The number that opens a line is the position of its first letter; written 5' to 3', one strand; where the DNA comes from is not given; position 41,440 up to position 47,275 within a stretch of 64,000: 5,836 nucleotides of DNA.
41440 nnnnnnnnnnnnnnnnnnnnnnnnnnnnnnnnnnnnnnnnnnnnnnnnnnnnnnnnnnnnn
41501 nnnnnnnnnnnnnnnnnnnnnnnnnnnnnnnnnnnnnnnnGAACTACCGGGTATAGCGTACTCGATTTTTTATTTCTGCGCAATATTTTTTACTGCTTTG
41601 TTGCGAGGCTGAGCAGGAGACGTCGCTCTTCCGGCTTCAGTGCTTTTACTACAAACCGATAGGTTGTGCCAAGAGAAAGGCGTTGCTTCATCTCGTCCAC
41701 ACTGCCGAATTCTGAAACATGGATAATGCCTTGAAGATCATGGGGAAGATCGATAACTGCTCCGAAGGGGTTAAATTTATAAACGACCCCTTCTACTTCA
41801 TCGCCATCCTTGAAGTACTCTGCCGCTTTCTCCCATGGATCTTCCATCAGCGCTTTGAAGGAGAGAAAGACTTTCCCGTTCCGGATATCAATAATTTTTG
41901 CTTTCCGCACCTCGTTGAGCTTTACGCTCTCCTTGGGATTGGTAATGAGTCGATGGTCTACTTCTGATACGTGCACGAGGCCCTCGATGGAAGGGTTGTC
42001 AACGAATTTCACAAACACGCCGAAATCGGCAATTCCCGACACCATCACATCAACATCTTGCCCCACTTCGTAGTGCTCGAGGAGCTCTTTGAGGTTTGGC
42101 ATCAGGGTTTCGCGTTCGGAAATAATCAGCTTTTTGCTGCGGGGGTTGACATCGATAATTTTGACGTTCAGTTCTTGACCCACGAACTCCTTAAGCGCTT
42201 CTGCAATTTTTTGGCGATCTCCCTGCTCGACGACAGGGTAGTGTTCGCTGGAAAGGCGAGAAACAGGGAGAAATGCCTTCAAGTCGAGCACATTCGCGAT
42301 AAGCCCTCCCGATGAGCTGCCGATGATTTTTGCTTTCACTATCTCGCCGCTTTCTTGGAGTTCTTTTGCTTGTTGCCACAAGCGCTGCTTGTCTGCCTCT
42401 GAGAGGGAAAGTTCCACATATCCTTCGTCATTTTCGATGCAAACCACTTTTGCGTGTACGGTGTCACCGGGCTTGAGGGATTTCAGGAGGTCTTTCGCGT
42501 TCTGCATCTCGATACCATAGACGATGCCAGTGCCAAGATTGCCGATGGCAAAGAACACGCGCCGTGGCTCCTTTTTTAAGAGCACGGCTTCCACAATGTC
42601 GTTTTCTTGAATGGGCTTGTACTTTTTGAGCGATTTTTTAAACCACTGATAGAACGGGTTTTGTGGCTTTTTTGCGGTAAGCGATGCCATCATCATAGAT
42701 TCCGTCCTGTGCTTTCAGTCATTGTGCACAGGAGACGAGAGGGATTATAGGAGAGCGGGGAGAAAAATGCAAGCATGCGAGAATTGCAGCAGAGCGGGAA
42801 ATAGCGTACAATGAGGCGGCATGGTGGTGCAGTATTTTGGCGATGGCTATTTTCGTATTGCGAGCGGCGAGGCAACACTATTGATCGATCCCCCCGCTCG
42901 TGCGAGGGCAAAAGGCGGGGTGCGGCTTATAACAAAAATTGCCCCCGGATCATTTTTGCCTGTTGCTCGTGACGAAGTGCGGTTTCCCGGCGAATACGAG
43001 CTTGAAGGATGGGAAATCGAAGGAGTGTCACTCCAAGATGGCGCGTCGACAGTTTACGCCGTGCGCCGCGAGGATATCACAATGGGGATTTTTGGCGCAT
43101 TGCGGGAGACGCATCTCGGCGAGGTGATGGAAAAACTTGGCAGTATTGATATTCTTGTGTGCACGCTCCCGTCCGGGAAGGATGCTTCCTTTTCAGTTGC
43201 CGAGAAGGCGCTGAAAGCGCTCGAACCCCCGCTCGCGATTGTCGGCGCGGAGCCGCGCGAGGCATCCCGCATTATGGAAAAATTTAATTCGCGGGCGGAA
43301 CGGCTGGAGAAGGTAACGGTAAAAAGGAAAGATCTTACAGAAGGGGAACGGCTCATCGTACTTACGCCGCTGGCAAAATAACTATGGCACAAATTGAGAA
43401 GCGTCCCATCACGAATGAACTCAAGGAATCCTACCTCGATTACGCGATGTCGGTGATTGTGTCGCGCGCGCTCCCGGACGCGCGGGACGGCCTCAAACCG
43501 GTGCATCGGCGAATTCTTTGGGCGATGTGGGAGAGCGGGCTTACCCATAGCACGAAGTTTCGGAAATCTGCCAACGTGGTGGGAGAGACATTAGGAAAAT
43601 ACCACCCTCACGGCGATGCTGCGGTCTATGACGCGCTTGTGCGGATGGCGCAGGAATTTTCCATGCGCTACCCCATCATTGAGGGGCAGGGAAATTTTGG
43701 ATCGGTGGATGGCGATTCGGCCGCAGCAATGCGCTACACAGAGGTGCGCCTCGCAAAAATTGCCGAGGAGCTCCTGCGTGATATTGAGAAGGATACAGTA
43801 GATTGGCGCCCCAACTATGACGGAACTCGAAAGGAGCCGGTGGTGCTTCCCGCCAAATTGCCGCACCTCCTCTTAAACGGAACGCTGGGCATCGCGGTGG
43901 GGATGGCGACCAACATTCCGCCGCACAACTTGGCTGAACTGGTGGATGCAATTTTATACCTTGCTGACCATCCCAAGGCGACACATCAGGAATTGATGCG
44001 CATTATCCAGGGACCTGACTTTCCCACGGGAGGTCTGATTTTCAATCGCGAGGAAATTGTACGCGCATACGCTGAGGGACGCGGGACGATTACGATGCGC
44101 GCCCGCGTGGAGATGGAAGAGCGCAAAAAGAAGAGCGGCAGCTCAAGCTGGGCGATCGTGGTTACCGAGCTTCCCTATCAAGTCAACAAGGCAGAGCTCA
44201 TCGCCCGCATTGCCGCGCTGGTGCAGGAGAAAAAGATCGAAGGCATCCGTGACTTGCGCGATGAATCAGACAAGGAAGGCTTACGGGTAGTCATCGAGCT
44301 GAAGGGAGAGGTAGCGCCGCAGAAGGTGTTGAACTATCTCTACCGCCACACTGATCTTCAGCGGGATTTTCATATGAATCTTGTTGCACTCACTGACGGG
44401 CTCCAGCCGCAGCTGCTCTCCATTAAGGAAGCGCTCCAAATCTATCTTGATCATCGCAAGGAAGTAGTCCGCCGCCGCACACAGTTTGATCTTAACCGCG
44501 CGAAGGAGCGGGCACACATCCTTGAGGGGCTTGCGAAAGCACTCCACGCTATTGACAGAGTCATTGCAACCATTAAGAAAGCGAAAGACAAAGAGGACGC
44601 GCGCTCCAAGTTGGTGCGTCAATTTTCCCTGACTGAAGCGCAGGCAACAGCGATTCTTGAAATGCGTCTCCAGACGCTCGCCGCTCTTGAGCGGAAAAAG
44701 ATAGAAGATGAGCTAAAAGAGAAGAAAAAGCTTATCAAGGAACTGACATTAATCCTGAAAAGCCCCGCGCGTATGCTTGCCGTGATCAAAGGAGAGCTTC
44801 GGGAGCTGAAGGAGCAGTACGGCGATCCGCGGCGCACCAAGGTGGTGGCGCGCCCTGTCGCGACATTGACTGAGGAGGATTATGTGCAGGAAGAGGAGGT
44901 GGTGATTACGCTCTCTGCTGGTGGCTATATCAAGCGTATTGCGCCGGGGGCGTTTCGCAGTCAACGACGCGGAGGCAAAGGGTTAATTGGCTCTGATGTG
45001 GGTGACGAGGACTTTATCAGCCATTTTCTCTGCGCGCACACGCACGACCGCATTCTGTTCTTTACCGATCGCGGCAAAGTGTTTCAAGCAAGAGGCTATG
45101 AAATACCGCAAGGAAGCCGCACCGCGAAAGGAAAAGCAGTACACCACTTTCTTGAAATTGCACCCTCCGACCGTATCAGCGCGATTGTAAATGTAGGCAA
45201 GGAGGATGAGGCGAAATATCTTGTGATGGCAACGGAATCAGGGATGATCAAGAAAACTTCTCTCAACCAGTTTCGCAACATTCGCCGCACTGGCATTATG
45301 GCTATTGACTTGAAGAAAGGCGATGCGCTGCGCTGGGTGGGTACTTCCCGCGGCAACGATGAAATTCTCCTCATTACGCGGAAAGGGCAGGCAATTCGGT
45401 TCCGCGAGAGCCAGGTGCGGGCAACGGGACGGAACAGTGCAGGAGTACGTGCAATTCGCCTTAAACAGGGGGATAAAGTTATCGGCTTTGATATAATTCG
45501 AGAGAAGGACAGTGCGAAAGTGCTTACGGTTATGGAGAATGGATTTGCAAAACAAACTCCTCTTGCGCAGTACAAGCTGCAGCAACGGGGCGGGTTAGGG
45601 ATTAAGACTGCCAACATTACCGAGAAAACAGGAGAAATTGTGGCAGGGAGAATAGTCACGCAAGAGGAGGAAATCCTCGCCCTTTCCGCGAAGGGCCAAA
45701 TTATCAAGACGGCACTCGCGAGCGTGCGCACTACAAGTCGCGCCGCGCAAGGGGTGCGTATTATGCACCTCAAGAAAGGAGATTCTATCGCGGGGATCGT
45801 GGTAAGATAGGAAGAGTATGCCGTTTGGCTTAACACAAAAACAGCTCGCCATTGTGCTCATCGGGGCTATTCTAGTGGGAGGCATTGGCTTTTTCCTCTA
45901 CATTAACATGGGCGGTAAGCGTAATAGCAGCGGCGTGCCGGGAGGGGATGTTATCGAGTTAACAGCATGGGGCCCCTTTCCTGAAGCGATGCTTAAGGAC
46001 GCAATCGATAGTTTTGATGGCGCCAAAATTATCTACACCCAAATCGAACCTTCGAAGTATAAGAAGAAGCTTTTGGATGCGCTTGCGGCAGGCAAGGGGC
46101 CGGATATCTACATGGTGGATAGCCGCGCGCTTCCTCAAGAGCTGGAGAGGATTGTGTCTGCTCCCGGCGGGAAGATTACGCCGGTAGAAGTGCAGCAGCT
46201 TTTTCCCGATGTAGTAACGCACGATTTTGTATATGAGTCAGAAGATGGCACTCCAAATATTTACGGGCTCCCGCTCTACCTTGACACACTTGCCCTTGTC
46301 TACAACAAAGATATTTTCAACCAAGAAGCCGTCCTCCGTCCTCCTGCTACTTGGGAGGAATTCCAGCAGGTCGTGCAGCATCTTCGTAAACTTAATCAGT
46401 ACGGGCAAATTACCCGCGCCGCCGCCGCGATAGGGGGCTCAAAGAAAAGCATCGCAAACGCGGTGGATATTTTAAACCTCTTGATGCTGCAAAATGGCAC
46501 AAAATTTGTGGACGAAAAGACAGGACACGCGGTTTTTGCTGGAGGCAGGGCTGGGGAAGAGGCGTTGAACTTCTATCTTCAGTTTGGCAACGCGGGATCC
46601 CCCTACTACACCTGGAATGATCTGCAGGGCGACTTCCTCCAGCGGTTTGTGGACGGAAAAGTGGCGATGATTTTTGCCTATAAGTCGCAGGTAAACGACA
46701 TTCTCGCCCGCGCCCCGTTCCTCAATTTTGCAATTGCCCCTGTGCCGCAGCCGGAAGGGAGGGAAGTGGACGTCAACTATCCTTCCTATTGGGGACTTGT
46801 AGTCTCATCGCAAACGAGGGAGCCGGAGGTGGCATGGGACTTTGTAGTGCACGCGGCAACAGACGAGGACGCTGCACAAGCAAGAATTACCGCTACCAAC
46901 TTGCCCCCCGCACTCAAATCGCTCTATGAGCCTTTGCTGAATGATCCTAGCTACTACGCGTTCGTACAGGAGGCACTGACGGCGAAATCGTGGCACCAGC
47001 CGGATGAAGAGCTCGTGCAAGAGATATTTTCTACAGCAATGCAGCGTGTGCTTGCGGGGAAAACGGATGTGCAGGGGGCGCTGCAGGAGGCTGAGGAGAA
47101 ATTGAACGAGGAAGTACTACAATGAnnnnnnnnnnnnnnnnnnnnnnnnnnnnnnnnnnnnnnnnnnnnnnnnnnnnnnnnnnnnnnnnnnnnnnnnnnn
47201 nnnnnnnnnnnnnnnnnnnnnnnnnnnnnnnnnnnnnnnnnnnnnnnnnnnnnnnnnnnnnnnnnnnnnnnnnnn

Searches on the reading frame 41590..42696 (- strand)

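Call 75: search_protein_families(library=pfam, proteins=[window:41590-42696:-], max_evalue=0.001)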
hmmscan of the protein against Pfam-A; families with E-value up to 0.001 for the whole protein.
window:41590-42696:- (368 aa): 2 families
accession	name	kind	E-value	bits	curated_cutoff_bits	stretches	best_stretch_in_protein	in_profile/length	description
PF00575.29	S1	-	3.8e-31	107.7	22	3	295-364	2-73/74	S1 RNA binding domain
PF23459.1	S1_RRP5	-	6.5e-13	49.5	27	1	296-364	2-72/72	RRP5 S1 domain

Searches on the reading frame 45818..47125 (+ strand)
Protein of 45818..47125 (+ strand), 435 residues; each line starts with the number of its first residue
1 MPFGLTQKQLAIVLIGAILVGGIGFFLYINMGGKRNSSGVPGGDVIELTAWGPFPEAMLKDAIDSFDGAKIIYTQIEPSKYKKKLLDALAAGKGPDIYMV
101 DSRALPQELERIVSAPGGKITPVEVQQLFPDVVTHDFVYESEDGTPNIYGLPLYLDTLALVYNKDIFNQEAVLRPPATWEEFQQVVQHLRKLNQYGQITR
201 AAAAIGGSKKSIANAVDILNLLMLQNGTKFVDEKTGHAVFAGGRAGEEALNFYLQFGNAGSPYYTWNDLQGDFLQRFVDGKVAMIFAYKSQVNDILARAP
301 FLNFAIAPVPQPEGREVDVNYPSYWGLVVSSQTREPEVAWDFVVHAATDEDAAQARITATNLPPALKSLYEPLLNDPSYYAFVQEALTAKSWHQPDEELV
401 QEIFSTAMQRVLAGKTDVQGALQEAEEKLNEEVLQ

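Call 4: search_protein_families(library=pfam, proteins=[window:45818-47125:+], max_evalue=0.1)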
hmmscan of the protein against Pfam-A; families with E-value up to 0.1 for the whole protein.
window:45818-47125:+ (435 aa): 3 families
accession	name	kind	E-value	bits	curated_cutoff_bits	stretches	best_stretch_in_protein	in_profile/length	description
PF13416.11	SBP_bac_8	-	5.9e-28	98.9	27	1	68-371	11-267/279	Bacterial extracellular solute-binding protein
PF01547.30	SBP_bac_1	-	2.9e-25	90.3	26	1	68-352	23-306/307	Bacterial extracellular solute-binding protein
PF11623.14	NdhS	-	0.066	13.2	27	0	258-286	11-35/52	NAD(P)H dehydrogenase subunit S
